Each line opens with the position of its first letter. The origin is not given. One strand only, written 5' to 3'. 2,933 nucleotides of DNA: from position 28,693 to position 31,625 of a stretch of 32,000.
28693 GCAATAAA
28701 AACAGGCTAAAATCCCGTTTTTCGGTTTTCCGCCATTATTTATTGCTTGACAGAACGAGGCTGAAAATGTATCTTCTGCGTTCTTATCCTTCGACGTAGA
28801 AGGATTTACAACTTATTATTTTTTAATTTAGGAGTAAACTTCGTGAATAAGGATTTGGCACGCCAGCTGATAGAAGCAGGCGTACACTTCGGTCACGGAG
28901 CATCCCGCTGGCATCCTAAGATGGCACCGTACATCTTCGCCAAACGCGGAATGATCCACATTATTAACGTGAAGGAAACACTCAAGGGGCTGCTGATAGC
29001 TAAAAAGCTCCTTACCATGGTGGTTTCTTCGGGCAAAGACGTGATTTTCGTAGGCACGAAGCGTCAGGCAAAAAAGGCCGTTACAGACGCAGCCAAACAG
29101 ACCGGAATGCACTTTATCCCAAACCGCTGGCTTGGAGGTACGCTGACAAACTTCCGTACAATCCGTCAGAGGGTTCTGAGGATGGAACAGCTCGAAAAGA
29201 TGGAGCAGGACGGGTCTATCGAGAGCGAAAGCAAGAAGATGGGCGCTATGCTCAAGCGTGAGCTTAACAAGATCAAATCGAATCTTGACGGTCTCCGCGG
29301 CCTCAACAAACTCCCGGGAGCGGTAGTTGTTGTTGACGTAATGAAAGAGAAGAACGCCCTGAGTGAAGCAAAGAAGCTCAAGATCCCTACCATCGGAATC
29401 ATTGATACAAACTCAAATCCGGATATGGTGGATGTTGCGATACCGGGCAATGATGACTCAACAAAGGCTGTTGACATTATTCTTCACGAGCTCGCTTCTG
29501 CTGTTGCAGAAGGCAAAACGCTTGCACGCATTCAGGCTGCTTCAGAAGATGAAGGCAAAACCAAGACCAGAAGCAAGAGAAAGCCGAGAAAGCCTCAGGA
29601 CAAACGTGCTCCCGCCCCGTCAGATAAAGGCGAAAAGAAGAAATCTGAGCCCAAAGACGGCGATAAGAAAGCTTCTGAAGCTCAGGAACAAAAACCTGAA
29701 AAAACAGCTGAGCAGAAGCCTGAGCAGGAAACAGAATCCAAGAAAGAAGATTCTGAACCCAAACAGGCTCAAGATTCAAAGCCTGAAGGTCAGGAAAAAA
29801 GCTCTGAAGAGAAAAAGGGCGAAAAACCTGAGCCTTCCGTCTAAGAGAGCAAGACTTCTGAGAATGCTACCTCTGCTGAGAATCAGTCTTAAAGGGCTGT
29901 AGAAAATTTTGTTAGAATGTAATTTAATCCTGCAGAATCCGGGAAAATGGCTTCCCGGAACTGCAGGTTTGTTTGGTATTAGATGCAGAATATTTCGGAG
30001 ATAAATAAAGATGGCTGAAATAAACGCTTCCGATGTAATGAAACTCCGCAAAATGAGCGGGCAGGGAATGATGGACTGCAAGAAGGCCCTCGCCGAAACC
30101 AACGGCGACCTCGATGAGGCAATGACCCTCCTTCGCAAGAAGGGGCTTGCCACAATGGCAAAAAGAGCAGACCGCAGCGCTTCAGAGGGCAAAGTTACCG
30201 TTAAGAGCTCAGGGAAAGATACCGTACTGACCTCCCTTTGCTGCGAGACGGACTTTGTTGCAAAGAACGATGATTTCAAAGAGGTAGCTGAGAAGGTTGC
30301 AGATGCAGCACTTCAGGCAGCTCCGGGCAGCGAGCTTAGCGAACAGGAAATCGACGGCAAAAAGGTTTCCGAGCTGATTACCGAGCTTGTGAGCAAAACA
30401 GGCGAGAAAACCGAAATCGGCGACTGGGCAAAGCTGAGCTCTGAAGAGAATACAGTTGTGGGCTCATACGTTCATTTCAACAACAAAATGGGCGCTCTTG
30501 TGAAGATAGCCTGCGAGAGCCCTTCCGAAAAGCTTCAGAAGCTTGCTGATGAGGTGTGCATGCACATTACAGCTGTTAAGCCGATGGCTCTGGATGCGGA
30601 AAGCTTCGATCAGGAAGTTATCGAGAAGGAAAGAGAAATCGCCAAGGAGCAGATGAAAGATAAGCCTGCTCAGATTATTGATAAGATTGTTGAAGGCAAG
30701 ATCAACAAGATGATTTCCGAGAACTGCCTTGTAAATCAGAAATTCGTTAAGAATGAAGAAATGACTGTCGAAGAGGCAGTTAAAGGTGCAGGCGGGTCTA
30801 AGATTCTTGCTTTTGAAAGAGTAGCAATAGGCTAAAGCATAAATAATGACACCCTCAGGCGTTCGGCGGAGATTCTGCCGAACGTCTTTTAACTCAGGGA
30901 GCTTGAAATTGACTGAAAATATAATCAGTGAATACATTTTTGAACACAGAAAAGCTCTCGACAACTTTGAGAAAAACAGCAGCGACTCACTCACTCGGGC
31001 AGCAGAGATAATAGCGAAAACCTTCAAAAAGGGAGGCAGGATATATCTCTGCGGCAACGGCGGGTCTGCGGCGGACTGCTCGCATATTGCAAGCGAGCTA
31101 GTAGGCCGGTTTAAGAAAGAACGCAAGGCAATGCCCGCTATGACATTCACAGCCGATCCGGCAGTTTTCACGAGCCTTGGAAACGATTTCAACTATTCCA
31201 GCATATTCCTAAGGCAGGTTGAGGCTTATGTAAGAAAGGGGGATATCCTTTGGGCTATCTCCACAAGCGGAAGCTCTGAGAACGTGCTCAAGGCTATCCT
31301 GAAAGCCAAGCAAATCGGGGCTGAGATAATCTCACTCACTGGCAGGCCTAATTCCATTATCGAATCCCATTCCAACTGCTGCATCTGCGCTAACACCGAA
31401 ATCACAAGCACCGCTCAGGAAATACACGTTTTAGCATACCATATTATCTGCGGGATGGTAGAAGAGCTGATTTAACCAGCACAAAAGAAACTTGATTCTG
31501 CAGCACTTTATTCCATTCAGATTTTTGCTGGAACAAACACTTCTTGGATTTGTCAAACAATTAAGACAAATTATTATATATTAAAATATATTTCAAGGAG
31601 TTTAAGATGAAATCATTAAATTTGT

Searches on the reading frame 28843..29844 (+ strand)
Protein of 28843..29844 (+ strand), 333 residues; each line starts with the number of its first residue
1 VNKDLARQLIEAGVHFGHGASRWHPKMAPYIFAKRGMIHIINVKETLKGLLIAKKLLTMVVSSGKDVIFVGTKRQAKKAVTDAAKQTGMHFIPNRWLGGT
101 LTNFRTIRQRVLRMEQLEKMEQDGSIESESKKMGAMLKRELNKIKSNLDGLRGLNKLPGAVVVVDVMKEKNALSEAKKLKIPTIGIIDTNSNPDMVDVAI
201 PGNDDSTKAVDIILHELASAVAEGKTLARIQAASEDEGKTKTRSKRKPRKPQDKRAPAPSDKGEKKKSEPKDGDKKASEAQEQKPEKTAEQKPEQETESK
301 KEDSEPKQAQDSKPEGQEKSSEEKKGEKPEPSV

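Call 71: search_protein_families(library=ncbifam, proteins=[window:28843-29844:+], max_evalue=1e-10)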
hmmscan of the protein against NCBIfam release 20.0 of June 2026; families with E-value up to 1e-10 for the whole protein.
window:28843-29844:+ (333 aa): 4 families
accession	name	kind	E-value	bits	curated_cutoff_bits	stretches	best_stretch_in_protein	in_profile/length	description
TIGR01011.1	rpsB_bact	equivalog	5.2e-83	277.7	76.3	1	7-226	5-224/225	30S ribosomal protein S2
NF051451.1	30S_S2_sunset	exception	1.5e-67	228.3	710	1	6-330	6-334/382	30S ribosomal protein S2, sunset domain variant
NF008966.0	PRK12311.1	equivalog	5.9e-65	219.6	526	1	7-232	9-233/334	30S ribosomal protein S2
TIGR01012.1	uS2_euk_arch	equivalog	1.2e-22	80.4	211.5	0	7-104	7-101/196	30S ribosomal protein S2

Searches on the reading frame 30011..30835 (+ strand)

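Call 71: search_protein_families(library=ncbifam, proteins=[window:30011-30835:+], max_evalue=1e-10)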
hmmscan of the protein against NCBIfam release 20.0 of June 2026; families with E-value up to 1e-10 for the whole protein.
window:30011-30835:+ (274 aa): 1 family
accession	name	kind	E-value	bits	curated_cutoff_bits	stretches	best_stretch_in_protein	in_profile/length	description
TIGR00116.1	tsf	equivalog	6.2e-73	245.5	104.05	1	1-274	1-273/293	translation elongation factor Ts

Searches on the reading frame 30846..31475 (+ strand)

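Call 71: search_protein_families(library=ncbifam, proteins=[window:30846-31475:+], max_evalue=1e-10)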
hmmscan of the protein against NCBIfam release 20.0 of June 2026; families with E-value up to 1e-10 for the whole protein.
window:30846-31475:+ (209 aa): 8 families
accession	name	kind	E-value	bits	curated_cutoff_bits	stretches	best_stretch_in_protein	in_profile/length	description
TIGR00441.1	gmhA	equivalog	4.2e-50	169.8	209.45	1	54-206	2-154/154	D-sedoheptulose 7-phosphate isomerase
NF010546.0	PRK13936.1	equivalog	5.5e-47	160.1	276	1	43-207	23-190/197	phosphoheptose isomerase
NF001628.0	PRK00414.1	equivalog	7.1e-42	143.2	265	1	25-207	4-188/192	D-sedoheptulose 7-phosphate isomerase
NF010547.0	PRK13938.1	equivalog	5.3e-30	104.5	320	1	56-207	38-189/196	D-sedoheptulose 7-phosphate isomerase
NF008138.0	PRK10886.1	equivalog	1.5e-27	96.6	352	1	46-207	24-188/196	DnaA initiator-associating protein DiaA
NF002805.0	PRK02947.1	subfamily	7.2e-14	51.5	135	1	25-168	2-144/247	sugar isomerase domain-containing protein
NF003915.0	PRK05441.1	subfamily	5.7e-12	45.3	168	1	28-184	28-184/300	N-acetylmuramic acid 6-phosphate etherase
NF009222.0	PRK12570.1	subfamily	1.9e-11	43.4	255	1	49-181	55-188/307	N-acetylmuramic acid 6-phosphate etherase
